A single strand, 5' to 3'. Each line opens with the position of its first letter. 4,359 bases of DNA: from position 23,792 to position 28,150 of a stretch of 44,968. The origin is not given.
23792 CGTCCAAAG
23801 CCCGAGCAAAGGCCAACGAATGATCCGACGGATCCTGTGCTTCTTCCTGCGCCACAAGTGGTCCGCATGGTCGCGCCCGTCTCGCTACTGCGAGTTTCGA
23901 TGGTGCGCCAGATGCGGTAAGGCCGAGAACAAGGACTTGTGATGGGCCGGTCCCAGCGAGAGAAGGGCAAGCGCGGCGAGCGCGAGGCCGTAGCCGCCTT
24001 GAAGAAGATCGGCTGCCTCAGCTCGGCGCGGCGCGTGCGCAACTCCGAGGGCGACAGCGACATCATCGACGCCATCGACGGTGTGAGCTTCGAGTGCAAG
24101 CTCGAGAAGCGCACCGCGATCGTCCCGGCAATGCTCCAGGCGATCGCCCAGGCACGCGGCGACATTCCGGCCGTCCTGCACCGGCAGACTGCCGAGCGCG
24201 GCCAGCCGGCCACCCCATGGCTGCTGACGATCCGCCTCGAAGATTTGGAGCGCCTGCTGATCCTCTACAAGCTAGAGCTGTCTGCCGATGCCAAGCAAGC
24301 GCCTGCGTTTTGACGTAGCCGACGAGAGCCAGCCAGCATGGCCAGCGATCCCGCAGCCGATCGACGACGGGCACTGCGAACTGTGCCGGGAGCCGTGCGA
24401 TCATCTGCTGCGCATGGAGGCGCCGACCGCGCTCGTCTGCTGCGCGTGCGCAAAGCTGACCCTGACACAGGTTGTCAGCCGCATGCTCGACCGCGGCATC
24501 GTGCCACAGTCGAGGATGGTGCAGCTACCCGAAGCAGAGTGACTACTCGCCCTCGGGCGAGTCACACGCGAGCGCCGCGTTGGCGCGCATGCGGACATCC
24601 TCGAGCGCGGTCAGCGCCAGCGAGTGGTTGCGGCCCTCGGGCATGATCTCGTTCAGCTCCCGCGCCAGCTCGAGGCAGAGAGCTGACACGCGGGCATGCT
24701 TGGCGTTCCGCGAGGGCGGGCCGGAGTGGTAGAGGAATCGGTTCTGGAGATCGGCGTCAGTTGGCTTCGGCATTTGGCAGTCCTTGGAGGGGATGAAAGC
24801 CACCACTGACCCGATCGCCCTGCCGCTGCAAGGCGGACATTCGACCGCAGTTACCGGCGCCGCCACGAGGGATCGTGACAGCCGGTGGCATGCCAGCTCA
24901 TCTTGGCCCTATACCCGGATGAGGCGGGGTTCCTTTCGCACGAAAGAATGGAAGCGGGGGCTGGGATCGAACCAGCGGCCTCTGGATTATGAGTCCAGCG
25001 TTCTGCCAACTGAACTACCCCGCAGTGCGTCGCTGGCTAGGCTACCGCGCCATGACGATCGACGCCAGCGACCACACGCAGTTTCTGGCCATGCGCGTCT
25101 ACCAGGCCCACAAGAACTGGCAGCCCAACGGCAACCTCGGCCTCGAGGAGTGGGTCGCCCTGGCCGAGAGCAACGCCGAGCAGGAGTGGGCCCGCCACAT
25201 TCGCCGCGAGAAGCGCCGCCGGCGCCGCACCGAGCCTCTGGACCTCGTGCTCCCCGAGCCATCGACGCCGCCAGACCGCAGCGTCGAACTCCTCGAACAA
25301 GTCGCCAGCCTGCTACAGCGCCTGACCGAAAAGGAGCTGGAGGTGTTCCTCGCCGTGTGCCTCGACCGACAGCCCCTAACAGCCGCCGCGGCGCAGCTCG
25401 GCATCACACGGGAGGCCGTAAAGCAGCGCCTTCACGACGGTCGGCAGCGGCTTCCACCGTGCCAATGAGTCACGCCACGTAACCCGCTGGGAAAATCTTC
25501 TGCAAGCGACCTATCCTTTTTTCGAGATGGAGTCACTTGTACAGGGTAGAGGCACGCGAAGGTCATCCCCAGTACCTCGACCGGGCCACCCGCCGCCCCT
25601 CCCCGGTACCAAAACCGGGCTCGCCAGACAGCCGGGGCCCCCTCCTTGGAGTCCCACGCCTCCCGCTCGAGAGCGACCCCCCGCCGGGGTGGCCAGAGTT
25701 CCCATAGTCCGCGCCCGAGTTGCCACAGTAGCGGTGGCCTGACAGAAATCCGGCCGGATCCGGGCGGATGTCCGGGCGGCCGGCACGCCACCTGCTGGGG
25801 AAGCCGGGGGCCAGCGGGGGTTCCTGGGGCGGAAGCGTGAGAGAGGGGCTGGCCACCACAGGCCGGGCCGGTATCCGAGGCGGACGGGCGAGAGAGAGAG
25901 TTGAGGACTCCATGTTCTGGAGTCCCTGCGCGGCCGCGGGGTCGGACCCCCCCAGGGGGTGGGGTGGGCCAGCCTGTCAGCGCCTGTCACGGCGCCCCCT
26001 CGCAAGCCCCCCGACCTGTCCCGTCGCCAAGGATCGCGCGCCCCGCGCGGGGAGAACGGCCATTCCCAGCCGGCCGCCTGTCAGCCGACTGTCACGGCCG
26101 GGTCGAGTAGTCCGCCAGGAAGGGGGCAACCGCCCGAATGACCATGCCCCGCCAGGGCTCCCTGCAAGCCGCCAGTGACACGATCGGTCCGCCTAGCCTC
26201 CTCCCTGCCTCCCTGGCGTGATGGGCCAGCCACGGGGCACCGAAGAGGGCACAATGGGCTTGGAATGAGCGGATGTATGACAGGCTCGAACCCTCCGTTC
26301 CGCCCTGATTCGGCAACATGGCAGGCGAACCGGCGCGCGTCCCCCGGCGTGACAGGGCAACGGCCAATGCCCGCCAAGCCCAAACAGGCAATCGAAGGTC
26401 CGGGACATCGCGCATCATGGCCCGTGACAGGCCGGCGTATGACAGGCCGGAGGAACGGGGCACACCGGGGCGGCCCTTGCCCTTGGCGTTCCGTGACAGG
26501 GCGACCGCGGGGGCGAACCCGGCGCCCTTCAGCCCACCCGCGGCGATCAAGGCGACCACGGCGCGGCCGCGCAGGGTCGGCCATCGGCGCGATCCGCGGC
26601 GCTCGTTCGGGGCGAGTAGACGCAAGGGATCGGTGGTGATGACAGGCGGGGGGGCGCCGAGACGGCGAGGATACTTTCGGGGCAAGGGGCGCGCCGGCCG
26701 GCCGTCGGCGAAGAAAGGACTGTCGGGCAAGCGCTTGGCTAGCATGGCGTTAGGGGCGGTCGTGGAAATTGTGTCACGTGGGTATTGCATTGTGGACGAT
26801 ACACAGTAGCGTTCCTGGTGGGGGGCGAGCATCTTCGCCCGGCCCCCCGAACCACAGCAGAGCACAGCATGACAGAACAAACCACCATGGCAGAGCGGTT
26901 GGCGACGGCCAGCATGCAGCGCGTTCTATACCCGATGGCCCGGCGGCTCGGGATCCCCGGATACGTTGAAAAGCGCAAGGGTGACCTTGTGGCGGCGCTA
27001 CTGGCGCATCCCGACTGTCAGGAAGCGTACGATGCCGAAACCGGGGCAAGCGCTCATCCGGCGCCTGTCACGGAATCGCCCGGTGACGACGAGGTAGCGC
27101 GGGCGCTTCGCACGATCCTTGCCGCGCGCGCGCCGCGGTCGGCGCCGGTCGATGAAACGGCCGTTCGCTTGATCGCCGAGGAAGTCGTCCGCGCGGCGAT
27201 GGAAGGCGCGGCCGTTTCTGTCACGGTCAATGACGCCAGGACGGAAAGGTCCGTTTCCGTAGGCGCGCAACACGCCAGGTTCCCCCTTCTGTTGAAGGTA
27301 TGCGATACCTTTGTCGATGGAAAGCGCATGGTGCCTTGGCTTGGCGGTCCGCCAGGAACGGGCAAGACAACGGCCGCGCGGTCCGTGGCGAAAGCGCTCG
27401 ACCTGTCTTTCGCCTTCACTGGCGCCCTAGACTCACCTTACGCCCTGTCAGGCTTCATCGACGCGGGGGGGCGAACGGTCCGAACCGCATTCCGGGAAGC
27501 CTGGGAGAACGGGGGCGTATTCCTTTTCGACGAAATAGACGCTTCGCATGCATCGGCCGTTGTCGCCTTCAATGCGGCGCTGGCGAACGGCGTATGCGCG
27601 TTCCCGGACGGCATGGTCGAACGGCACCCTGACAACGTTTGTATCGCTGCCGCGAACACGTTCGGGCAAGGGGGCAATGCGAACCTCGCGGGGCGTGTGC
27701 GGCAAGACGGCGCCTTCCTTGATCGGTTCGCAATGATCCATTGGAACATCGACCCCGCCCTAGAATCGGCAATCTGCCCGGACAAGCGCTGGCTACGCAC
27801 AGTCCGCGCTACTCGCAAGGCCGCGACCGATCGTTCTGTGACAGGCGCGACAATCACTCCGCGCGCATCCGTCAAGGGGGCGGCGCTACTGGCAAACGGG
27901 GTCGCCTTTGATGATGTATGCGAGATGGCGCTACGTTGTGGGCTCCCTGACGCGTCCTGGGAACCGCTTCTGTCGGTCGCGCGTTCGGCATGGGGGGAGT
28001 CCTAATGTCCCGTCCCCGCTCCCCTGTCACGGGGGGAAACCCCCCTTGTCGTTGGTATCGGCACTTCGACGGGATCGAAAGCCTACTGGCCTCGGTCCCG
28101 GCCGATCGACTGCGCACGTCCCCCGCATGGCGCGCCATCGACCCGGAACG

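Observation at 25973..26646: Orientation-switching array of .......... motifs in a noncoding gap: candidate origin, iteron set or regulator landing pad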

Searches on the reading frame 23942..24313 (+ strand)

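Call 71: search_protein_families(library=phrogs, proteins=[window:23942-24313:+], max_evalue=0.001)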
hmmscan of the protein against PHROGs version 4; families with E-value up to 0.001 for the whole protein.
window:23942-24313:+ (123 aa): 1 family
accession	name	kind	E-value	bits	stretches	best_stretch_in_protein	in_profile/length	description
phrog_244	-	DNA, RNA and nucleotide metabolism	4.3e-10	41.2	1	1-106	4-110/186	RusA-like Holliday junction resolvase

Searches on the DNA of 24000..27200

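Call 31: search_rna_families(source=window, start=24000, end=27200, threshold=evalue, max_evalue=1)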
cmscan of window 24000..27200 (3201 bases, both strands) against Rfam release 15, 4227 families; matches with E-value up to 1: 1.
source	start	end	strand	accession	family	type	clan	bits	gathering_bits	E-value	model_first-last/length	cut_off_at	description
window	24952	25024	-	RF00005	tRNA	Gene; tRNA;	CL00001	66.7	29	1.2e-13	1-71/71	no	tRNA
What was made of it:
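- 25469..25565 (.): Stretch of about 97 nt directly after the sigma stop codon, nearly invariant in four genomes (four substitutions). It is better conserved than the surrounding genes. Function unknown. No Rfam match (call 31).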

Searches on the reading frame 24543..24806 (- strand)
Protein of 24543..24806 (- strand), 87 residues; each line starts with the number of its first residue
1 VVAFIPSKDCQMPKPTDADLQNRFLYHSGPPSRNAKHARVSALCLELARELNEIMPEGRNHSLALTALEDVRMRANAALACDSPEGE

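Call 71: search_protein_families(library=phrogs, proteins=[window:24543-24806:-], max_evalue=0.001)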
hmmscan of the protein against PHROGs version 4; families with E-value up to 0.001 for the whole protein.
window:24543-24806:- (87 aa): 1 family
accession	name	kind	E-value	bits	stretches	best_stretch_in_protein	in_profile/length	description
phrog_1454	-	unknown function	9.6e-20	71.5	1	16-85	9-79/81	-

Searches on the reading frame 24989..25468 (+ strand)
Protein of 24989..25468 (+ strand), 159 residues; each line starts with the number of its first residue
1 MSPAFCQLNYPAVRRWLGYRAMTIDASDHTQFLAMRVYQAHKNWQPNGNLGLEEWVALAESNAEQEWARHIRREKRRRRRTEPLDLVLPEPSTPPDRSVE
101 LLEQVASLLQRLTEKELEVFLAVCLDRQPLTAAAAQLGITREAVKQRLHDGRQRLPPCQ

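Call 12: search_protein_families(library=pfam, proteins=[window:24989-25468:+], max_evalue=0.1)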
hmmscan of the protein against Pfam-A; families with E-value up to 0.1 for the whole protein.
window:24989-25468:+ (159 aa): 5 families
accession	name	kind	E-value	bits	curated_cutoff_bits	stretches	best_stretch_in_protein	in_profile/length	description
PF08281.18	Sigma70_r4_2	-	3.9e-08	33.3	25.7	1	103-155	2-54/54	Sigma-70, region 4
PF04545.22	Sigma70_r4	-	5e-08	32.8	24.1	1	108-155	1-48/50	Sigma-70, region 4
PF00126.33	HTH_1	-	0.001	19.4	26.6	1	116-154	3-40/60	Bacterial regulatory helix-turn-helix protein, lysR family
PF07638.17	Sigma70_ECF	-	0.037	14.4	21.1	1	30-153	55-177/185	ECF sigma factor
PF16509.11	KORA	-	0.038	14.6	26.7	0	104-146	8-49/84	TrfB plasmid transcriptional repressor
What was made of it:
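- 25052..25468 (+): Compact ECF-type sigma factor on the left flank. Sigma70_r4 and r4_2 domains (call 12).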

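Call 13: search_protein_families(library=phrogs, proteins=[window:24989-25468:+], max_evalue=0.1)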
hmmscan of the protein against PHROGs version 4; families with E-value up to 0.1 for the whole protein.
window:24989-25468:+ (159 aa): 6 families
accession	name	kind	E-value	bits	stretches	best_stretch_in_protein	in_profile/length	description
phrog_1740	-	transcription regulation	2.8e-10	40.3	1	25-155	82-212/567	RNA polymerase sigma factor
phrog_1190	-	transcription regulation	0.00028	21.7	1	103-152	103-152/167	RNA polymerase sigma factor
phrog_351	-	transcription regulation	0.00092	18.9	1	98-155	662-722/928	RNA polymerase sigma factor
phrog_11138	-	unknown function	0.0058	17.9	1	99-152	79-132/142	-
phrog_3282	-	transcription regulation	0.023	15.6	1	110-153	46-88/158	sigma factor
phrog_79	-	transcription regulation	0.026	15.2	1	52-154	26-132/156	anti-termination protein Q-like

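Call 16: find_related_loci(query=window:24989-25468:+, collection=viral_contigs, flank=6000)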
Query window:24989-25468:+ (159 aa) in viral_contigs; peptide patterns used: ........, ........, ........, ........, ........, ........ (x = any residue, [..] = any of these).
49 stretches matched a pattern, but none encodes a relative of the query by tblastn (E <= 1e-3).

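Call 110: search_protein_families(library=ncbifam, proteins=[window:25052-25468:+], max_evalue=0.01)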
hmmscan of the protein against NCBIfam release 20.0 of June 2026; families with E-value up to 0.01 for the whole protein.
window:25052-25468:+ (138 aa): 11 families
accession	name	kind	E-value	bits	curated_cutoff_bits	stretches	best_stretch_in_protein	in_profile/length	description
TIGR02937.1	sigma70-ECF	superfamily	3.4e-12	46.3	42.9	1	3-134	26-161/165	sigma-70 family RNA polymerase sigma factor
TIGR02989.1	Sig-70_gvs1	subfamily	1.4e-07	31.6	124.55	1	4-137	27-157/158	RNA polymerase sigma-70 factor, Rhodopirellula/Verrucomicrobium family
TIGR02983.1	SigE-fam_strep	subfamily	0.00012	22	141.55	1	34-134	48-154/162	SigE family RNA polymerase sigma factor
NF007225.0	PRK09643.1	equivalog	0.0003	20.6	190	1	51-135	93-179/204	RNA polymerase sigma factor SigM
NF058625.1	sigma_PG0214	equivalog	0.0007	19.3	130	1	4-134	30-157/170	GFO_1088 family ECF-type sigma factor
TIGR02959.1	SigZ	equivalog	0.00076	19.4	168.65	1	60-134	70-144/170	RNA polymerase sigma factor SigZ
NF009165.0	PRK12512.1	equivalog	0.00091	18.9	198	1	61-134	102-175/184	RNA polymerase sigma factor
NF009188.0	PRK12536.1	subfamily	0.0011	19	250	1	16-132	69-180/190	RNA polymerase sigma factor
NF009164.0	PRK12511.1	equivalog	0.0021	17.6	185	1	5-134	31-155/182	RNA polymerase sigma factor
NF007215.0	PRK09637.1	equivalog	0.0035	17.4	212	1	54-134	72-150/181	RNA polymerase sigma factor SigZ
NF008888.0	PRK11922.1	equivalog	0.0047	16.6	204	1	71-133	126-191/231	RNA polymerase sigma factor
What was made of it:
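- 25052..25468 (+): TIGR02937 at 46.3 bits, above its cut-off of 42.9 (call 110).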

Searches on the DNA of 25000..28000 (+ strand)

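Call 7: search_dna_similar(query=window:25000-28000:+, collection=phages, mode=distant, max_rows=20)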
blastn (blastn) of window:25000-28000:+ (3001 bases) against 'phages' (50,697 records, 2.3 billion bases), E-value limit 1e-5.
No match.
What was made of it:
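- Tried and rejected: DNA similarity to cultured phages: none found (call 7).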

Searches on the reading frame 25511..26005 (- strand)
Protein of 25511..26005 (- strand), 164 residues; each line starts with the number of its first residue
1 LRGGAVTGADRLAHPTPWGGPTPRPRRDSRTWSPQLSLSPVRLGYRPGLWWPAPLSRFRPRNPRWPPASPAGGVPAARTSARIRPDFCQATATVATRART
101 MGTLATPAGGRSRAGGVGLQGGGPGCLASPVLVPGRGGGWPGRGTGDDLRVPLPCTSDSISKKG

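Call 12: search_protein_families(library=pfam, proteins=[window:25511-26005:-], max_evalue=0.1)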
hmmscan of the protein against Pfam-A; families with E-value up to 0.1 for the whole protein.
window:25511-26005:- (164 aa): 0 families

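Call 13: search_protein_families(library=phrogs, proteins=[window:25511-26005:-], max_evalue=0.1)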
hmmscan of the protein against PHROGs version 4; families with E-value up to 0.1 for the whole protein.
window:25511-26005:- (164 aa): 0 families
